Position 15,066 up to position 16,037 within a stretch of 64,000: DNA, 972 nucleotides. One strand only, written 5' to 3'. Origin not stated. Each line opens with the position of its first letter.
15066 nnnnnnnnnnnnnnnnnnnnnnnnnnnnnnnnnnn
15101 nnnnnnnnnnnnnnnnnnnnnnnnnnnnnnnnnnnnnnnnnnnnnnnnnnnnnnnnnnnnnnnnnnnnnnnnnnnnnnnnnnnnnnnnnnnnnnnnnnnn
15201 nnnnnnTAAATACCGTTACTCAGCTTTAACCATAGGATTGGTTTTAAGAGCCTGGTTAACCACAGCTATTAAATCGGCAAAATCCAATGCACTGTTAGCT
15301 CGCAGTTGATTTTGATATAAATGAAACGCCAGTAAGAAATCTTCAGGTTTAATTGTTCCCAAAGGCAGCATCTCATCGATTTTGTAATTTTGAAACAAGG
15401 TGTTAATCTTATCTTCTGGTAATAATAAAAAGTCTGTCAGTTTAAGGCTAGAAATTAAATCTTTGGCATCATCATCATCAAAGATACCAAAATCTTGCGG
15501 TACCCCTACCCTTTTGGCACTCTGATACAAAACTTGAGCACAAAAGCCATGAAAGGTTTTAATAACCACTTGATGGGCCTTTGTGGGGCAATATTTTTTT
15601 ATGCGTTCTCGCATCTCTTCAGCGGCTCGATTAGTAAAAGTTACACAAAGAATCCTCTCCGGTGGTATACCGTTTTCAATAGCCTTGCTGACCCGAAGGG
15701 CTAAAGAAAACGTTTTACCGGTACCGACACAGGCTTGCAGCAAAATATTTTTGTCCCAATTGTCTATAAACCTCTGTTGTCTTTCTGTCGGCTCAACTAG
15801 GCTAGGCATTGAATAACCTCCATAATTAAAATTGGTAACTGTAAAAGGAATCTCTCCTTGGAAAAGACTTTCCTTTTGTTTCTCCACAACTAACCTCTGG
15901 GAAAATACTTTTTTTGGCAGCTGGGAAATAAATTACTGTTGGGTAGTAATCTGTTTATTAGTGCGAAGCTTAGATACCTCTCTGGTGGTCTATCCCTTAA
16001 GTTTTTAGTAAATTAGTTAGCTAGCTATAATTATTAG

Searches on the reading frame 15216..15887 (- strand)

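Call 52: search_protein_families(library=pfam, proteins=[window:15216-15887:-], max_evalue=0.00001)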
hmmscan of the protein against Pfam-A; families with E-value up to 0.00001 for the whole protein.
window:15216-15887:- (223 aa): 2 families
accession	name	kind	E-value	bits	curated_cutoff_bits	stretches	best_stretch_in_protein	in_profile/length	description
PF00580.27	UvrD-helicase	-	9.8e-37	127.5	23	1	35-221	3-206/271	UvrD/REP helicase N-terminal domain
PF13245.12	AAA_19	-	5.3e-11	43.3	25.1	1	45-136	11-72/134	AAA domain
